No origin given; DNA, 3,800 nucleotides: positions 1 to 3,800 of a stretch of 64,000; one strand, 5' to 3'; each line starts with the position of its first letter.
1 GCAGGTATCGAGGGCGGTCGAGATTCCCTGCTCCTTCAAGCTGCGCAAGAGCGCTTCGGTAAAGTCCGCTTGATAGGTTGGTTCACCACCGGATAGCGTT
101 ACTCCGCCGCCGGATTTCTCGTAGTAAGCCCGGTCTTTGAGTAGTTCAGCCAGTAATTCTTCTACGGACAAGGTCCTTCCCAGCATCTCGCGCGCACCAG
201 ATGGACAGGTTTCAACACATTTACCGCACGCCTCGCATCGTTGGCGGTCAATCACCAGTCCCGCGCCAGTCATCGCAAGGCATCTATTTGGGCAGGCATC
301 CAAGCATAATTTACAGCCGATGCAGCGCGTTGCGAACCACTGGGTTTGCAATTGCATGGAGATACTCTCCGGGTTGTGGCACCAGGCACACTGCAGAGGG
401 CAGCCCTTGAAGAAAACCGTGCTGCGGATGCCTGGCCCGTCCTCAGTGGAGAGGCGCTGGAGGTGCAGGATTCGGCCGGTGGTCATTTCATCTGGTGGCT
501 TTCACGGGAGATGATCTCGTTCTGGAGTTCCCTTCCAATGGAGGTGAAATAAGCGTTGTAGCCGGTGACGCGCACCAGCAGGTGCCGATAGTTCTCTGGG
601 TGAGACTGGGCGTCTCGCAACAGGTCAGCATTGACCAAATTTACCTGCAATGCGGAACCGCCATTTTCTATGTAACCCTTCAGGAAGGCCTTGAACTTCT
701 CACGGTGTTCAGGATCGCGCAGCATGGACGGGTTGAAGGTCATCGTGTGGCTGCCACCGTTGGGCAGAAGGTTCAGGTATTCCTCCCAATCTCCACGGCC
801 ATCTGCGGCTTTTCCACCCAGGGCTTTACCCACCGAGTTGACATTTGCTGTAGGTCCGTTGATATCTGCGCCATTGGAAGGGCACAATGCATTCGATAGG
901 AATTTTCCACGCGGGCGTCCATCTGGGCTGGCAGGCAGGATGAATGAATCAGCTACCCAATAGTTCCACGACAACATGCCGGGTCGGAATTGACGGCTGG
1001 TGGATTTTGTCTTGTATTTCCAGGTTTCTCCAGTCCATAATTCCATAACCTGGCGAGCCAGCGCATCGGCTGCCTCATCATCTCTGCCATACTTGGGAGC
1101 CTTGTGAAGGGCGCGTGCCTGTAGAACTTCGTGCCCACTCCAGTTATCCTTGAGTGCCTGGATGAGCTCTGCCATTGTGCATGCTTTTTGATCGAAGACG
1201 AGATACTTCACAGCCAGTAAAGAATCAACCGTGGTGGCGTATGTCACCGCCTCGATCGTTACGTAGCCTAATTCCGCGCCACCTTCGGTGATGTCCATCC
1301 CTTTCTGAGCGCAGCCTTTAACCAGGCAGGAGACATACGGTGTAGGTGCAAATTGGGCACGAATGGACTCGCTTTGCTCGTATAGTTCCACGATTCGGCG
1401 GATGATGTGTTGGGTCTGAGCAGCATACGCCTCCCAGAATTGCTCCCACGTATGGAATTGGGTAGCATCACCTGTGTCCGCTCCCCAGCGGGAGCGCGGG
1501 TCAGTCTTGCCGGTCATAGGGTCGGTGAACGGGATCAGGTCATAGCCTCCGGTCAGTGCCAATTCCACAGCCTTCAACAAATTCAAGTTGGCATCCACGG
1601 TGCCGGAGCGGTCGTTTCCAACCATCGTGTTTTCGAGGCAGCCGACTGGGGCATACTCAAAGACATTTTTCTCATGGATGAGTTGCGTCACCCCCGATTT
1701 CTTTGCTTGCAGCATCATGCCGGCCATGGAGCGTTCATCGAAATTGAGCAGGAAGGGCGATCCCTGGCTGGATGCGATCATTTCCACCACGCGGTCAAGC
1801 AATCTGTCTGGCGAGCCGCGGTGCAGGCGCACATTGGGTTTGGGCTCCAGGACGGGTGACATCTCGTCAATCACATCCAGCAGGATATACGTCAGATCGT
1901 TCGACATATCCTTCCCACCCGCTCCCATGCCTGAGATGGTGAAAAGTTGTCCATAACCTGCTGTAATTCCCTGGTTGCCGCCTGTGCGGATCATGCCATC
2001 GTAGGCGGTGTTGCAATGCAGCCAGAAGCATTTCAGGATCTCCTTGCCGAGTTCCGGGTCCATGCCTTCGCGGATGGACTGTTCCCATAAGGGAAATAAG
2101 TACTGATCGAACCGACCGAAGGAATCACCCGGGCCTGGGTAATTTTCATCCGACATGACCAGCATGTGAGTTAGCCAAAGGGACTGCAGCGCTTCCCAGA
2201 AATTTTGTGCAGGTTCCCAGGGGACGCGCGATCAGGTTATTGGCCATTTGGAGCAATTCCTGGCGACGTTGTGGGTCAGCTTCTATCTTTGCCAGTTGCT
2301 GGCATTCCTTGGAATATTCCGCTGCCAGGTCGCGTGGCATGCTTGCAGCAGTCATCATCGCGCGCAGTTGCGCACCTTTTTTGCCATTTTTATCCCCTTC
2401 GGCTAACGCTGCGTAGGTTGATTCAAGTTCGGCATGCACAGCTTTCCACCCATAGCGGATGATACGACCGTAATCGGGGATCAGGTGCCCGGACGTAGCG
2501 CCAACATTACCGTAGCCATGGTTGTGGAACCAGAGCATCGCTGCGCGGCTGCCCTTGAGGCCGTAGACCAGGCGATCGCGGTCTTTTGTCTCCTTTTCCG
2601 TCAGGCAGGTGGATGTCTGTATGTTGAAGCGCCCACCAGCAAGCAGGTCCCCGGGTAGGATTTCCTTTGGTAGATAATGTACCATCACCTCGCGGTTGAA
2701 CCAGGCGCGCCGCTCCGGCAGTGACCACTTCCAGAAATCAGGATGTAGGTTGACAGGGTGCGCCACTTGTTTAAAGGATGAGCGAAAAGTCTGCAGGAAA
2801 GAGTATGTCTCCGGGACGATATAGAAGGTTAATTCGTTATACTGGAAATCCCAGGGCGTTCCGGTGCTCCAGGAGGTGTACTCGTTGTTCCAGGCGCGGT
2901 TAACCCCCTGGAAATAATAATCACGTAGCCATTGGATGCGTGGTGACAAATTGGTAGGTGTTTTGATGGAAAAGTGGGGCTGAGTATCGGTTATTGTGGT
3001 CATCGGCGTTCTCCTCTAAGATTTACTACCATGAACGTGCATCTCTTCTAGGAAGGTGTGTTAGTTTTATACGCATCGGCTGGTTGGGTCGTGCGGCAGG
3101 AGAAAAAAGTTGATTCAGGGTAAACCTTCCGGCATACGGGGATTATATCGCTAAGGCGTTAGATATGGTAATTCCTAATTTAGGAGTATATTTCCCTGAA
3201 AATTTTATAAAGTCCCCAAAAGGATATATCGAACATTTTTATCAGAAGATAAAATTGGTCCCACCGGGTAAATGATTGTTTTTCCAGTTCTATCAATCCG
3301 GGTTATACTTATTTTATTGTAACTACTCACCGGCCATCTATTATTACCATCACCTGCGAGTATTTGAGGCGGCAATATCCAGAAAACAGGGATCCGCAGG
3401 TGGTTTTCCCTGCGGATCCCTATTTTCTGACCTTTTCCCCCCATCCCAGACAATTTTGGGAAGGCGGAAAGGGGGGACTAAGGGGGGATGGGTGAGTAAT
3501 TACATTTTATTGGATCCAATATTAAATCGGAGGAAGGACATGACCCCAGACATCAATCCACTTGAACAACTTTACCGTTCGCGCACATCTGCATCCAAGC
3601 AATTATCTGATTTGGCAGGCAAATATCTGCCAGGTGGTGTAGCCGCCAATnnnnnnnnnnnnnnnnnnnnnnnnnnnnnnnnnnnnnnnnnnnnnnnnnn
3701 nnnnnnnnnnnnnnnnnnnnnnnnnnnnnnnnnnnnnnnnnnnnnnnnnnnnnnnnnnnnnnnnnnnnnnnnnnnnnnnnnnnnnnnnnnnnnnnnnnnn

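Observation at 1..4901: Uncharacterised glycyl-radical enzyme locus with a divergent class-III aminotransferase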

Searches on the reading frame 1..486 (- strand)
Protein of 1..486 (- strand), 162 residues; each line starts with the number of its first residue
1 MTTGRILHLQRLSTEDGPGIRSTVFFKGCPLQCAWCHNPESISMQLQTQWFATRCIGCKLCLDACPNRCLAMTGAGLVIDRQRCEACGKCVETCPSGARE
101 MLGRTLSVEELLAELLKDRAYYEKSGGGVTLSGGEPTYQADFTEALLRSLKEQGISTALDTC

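Call 7: search_protein_families(library=ncbifam, proteins=[window:1-486:-], max_evalue=0.00001)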
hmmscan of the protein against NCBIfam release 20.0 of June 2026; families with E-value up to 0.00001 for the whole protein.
seq(162 aa): 37 families (the best 25 are shown)
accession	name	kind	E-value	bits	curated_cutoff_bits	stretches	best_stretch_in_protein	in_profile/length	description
NF043069.1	T4HPD_activ_SAM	equivalog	2.1e-63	214.5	425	1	5-162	3-160/299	trans-4-hydroxy-L-proline dehydratase activase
TIGR02494.1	PFLE_PFLC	subfamily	1.3e-61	208.5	174.35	1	6-162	1-160/293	glycyl-radical enzyme activating protein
NF048010.1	SfplDhtActHpsHDes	equivalog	5.8e-54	182.9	430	1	2-162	4-168/298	(2S)-3-sulfopropanediol dehydratase activating enzyme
NF048008.1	SfplDhtActHpfHKleb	equivalog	5.8e-48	163.8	500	1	6-161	2-162/308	(2S)-3-sulfopropanediol dehydratase activating enzyme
TIGR04003.1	rSAM_BssD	equivalog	1.7e-47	162.1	496.45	1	7-161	4-163/314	[benzylsuccinate synthase]-activating enzyme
TIGR04395.1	cutC_activ_rSAM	equivalog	2e-47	162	360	1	3-162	4-166/309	choline TMA-lyase-activating enzyme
NF007483.0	PRK10076.1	equivalog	2.7e-44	151.5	326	2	83-161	75-153/292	[formate-C-acetyltransferase]-activating enzyme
NF033719.1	ind_deCO2_activ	equivalog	4.8e-41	141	425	1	5-161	2-165/302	indoleacetate decarboxylase activase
NF033717.2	HPDL_rSAM_activ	equivalog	1e-40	139.9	420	1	3-161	3-166/311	4-hydroxyphenylacetate decarboxylase activase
TIGR04041.1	activase_YjjW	hypoth_equivalog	5e-33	114.7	250.2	1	8-161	6-144/276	YjjW family glycine radical enzyme activase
TIGR02493.1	PFLA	equivalog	1.8e-28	99.5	231.75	2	98-162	38-102/235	pyruvate formate-lyase-activating protein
NF008356.0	PRK11145.1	equivalog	6.6e-23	81.2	375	2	102-161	47-106/246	pyruvate formate lyase 1-activating protein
TIGR02495.1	NrdG2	equivalog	4.5e-14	52.2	131.15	1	8-49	4-45/193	anaerobic ribonucleoside-triphosphate reductase activating protein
TIGR02491.1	NrdG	equivalog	2.3e-11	43.9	126.1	1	7-47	3-43/154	anaerobic ribonucleoside-triphosphate reductase activating protein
NF041836.1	rnfB_Methano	equivalog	7.3e-10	38.7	445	1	53-101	216-264/265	Rnf electron transport complex subunit RnfB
NF040770.1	hetero_SS_HdrA2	exception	8.3e-08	30.8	1100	1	52-102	576-626/777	CoB-CoM heterodisulfide reductase HdrA2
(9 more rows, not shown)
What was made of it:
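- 1..486 (-): GRE-activating radical-SAM enzyme. Only the N-terminal 162 aa are visible, because the gene runs off the window's left edge. Its start codon overlaps the GRE stop (ATGA). TIGR02494 scores 208.5 bits against a cut-off of 174 (call 7).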

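Call 8: search_protein_families(library=pfam, proteins=[window:1-486:-], max_evalue=0.00001)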
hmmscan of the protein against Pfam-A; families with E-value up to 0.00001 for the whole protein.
seq(162 aa): 8 families
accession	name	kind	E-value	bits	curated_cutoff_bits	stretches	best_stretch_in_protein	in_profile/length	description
PF00037.32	Fer4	-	9.6e-13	47.8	21.1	1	78-99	2-23/24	4Fe-4S binding domain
PF13353.11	Fer4_12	-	1.5e-11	45.2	22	1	16-155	2-82/137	4Fe-4S single cluster domain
PF12837.12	Fer4_6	-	5e-10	39.3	25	0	78-98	3-23/24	4Fe-4S binding domain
PF13237.11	Fer4_10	-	2.3e-09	37.5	25.5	1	53-95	7-53/53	4Fe-4S dicluster domain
PF12838.12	Fer4_7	-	2.7e-09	37.8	27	1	54-98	1-52/52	4Fe-4S dicluster domain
PF04055.27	Radical_SAM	-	1.2e-08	35.8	29.5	1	24-161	2-84/166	Radical SAM superfamily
PF14697.11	Fer4_21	-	2.2e-07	31.3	35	0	78-99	2-23/59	4Fe-4S dicluster domain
PF12797.12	Fer4_2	-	4.1e-07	30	24.5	0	53-66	8-21/22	4Fe-4S binding domain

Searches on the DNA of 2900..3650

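Call 71: search_rna_families(source=window, start=2900, end=3650, threshold=evalue, max_evalue=1)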
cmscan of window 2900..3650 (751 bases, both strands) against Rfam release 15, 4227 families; matches with E-value up to 1: 7.
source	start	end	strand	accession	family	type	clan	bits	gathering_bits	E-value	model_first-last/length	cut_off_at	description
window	3377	3430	-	RF04255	MIR8001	Gene; miRNA;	-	28.1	90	0.0041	1-67/67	no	MIR8001 microRNA precursor family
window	3378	3430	+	RF03831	mir-627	Gene; miRNA;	-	24.4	86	0.0073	1-87/87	no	mir-627 microRNA precursor family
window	3373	3435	-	RF04279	mir-H20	Gene; miRNA;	CL00141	21.3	99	0.27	1-82/82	no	mir-H20 microRNA precursor family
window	3379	3432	+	RF04255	MIR8001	Gene; miRNA;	-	20.5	90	0.37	1-67/67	no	MIR8001 microRNA precursor family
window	3378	3431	-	RF03599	MIR1883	Gene; miRNA;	-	20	128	0.8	1-118/118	no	MIR1883 microRNA precursor family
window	3373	3477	-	RF00601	SCARNA20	Gene; snRNA; snoRNA; scaRNA;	-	18.5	44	0.4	1-130/130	no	Small Cajal body specific RNA 20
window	3421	3488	-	RF00736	mir-320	Gene; miRNA;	-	17.9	55.5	0.34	1-76/76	no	mir-320 microRNA precursor family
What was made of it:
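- Checked: No credible Rfam match was found (call 71).
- Tried and rejected: Rfam gave only sub-threshold miRNA-like hits to the hairpin (call 71).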
